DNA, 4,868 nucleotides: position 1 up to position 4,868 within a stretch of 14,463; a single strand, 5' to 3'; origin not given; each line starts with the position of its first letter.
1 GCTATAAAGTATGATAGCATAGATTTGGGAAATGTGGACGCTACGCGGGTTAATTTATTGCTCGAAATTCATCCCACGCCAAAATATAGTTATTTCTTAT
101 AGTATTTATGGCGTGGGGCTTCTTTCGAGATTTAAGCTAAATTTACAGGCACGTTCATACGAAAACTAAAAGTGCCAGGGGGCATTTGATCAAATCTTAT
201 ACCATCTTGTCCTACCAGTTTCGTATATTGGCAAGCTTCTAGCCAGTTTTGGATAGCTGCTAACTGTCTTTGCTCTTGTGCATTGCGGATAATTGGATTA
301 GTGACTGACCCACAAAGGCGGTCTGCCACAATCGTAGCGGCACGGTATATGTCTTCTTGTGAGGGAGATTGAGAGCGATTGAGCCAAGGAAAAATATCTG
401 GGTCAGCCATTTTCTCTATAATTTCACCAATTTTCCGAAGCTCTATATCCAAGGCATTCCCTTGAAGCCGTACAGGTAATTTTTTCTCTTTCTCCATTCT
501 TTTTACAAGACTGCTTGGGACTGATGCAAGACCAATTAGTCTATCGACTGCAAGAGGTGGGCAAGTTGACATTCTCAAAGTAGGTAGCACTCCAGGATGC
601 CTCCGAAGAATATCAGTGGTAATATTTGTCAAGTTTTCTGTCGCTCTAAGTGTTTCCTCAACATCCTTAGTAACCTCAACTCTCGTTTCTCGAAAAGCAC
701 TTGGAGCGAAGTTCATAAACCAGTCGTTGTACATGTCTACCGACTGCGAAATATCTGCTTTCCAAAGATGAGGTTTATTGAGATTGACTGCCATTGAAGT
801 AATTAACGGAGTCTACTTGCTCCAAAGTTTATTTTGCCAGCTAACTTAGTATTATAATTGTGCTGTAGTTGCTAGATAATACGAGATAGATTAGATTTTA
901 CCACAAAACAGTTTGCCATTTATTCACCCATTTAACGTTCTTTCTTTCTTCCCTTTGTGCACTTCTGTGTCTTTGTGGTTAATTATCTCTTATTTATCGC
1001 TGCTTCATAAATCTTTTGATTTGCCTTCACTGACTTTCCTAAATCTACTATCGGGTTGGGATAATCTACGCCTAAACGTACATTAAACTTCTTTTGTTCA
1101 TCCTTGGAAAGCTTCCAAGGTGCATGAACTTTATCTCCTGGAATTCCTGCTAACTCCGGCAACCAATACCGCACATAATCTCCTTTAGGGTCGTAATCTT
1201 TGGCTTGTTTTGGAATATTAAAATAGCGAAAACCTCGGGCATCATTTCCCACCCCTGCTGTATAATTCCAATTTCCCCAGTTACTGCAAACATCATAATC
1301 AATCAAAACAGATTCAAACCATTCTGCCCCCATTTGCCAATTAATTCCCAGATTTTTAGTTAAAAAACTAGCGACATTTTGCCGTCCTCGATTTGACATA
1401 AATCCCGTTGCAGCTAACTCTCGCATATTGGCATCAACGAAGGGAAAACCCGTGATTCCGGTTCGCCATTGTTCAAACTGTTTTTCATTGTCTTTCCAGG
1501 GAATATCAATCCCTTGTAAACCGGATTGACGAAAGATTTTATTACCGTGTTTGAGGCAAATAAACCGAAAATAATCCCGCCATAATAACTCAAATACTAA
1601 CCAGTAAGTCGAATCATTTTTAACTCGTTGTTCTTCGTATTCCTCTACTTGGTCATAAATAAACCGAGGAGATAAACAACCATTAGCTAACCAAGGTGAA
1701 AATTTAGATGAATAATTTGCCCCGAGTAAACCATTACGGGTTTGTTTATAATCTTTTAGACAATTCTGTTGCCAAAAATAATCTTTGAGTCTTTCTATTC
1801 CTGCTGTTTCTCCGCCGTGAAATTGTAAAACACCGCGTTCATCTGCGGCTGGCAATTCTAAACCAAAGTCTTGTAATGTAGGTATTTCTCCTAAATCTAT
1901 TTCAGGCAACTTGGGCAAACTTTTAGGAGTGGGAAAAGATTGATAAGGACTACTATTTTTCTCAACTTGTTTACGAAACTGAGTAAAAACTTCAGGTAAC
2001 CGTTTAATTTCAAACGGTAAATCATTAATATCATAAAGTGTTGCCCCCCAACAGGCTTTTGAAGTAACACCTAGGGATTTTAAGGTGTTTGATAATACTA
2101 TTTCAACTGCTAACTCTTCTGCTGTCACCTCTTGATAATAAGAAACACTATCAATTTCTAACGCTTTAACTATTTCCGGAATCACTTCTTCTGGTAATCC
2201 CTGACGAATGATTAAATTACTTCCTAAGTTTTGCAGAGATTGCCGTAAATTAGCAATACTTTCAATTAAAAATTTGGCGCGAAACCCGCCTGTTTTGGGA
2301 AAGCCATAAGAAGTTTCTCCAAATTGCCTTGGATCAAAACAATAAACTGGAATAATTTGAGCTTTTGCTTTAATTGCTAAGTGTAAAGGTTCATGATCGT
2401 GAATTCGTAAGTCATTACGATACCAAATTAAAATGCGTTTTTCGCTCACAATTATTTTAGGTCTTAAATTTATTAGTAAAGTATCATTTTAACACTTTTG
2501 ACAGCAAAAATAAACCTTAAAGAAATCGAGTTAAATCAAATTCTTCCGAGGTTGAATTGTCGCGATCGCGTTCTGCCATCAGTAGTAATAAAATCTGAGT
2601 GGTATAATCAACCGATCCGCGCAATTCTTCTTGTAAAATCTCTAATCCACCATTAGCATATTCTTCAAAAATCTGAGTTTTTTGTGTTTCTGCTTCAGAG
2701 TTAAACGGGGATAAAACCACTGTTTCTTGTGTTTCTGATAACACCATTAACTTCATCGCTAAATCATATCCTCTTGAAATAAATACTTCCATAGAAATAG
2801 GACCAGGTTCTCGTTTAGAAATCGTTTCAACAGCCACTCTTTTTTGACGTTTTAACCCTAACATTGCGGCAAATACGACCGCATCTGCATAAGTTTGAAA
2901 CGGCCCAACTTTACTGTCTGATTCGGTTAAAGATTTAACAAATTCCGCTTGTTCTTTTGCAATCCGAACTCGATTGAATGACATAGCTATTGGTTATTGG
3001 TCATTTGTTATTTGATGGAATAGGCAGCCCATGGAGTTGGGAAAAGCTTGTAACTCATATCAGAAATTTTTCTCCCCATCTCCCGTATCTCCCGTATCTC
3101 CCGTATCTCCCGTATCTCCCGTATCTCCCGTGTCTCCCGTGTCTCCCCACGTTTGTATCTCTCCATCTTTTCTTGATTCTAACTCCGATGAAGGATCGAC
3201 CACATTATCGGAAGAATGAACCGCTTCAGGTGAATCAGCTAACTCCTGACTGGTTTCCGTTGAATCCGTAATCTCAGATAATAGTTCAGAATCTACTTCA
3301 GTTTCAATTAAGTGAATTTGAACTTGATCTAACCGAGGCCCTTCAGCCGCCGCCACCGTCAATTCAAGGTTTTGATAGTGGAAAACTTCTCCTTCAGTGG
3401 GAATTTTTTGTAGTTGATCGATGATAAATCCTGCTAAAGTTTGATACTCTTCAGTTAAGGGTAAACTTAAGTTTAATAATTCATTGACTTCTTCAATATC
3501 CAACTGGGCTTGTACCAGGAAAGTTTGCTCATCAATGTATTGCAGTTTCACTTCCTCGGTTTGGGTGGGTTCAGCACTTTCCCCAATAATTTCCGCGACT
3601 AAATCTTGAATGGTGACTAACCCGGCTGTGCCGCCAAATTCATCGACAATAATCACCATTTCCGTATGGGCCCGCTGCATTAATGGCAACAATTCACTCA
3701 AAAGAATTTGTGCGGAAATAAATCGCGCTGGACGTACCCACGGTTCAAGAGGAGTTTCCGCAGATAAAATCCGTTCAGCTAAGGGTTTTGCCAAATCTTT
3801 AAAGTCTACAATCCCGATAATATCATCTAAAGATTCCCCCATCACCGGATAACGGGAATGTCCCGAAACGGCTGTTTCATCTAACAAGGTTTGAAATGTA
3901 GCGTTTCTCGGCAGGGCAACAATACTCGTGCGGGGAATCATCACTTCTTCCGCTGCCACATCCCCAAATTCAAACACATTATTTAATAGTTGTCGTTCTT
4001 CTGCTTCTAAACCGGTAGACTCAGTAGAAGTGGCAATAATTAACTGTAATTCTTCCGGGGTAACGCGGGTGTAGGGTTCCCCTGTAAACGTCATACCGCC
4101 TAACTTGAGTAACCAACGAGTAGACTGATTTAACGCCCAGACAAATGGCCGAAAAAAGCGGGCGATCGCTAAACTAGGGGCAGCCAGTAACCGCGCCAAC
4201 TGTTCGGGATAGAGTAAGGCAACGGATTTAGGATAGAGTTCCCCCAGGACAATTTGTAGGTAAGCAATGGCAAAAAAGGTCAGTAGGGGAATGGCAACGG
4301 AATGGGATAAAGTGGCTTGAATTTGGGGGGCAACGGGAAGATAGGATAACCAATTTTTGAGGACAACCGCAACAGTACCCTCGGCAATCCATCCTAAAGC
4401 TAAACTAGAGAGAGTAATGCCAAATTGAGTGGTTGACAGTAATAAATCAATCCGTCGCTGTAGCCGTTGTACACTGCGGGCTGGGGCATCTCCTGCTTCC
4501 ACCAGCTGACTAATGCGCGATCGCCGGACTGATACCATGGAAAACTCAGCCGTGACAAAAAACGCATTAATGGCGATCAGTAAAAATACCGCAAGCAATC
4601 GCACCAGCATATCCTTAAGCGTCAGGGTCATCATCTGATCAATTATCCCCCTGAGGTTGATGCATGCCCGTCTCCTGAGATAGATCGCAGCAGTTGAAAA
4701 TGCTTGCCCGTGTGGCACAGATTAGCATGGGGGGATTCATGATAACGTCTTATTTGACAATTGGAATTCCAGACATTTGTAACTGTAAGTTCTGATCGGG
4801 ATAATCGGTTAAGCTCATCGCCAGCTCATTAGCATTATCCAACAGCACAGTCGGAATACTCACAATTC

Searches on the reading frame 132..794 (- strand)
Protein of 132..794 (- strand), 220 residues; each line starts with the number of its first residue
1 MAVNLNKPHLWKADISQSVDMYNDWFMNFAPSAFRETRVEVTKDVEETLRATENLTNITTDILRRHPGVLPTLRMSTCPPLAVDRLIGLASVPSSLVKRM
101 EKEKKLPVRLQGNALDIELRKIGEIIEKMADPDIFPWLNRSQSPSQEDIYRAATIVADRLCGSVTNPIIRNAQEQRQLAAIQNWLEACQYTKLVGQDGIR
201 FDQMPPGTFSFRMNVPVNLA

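Call 8: search_protein_families(library=pfam, proteins=[window:132-794:-])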
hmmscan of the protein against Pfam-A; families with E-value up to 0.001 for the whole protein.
window:132-794:- (220 aa): 1 family
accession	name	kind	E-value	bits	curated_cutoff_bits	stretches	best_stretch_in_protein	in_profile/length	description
PF09572.16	RE_XamI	-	1.9e-71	241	25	1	53-219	1-167/256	XamI restriction endonuclease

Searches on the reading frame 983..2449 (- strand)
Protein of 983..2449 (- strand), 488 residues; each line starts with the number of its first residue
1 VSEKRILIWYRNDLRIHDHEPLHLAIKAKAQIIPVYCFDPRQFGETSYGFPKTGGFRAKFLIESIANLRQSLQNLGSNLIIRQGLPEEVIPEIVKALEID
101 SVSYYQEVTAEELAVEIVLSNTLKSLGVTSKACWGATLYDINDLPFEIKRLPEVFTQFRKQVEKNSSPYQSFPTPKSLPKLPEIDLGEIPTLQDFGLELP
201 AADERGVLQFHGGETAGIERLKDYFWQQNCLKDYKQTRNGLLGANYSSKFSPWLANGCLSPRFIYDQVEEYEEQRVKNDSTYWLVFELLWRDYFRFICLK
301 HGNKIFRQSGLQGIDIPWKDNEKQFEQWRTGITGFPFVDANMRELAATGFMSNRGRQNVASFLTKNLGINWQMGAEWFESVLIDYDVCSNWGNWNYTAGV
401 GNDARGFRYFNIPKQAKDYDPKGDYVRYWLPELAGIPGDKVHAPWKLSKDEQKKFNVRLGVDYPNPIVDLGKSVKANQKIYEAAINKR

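Call 8: search_protein_families(library=pfam, proteins=[window:983-2449:-])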
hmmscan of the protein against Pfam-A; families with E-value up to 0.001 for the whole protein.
window:983-2449:- (488 aa): 2 families
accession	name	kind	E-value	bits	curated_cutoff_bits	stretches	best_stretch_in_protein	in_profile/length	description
PF03441.19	FAD_binding_7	-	1e-69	234.5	27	1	286-482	3-202/203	FAD binding domain of DNA photolyase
PF00875.24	DNA_photolyase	-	1.5e-38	132.7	26.6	1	7-175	2-163/164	DNA photolyase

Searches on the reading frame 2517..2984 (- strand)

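Call 8: search_protein_families(library=pfam, proteins=[window:2517-2984:-])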
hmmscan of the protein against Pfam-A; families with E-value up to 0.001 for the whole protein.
window:2517-2984:- (155 aa): 0 families

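Call 20: search_protein_families(library=ncbifam, proteins=[window:2517-2981:-], max_evalue=0.01)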
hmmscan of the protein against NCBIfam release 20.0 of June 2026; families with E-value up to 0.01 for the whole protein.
window:2517-2981:- (154 aa): 1 family
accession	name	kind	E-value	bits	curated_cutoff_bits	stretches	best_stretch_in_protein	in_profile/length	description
TIGR04062.1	dnd_assoc_4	equivalog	6.7e-54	182.1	74.25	1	3-154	1-151/151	DNA phosphorothioation-associated protein 4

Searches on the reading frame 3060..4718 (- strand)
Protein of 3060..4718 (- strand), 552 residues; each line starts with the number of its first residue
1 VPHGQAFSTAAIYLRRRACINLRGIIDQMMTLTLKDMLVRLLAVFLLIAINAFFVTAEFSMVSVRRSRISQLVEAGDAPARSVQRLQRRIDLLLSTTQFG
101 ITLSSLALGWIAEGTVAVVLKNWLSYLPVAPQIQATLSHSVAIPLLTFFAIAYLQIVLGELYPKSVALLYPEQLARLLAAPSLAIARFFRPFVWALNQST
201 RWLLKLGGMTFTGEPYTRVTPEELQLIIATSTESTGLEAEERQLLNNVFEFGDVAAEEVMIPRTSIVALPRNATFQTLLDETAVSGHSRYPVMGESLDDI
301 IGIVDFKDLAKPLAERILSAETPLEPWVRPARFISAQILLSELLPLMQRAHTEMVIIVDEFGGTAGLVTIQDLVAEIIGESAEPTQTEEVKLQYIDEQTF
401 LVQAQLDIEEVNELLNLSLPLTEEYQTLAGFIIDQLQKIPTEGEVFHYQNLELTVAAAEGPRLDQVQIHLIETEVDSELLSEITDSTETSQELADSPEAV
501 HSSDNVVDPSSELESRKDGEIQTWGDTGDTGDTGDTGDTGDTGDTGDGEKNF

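Call 8: search_protein_families(library=pfam, proteins=[window:3060-4718:-])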
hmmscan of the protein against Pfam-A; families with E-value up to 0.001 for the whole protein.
window:3060-4718:- (552 aa): 3 families
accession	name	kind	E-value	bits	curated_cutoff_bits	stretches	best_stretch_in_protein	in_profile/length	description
PF01595.25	CNNM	-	2.7e-41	141.6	28.4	1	43-241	2-181/181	Cyclin M transmembrane N-terminal domain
PF03471.22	CorC_HlyC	-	2.2e-21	76.1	27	1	395-470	3-79/81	Transporter associated domain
PF00571.33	CBS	-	6e-10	39.8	24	0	261-313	4-55/57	CBS domain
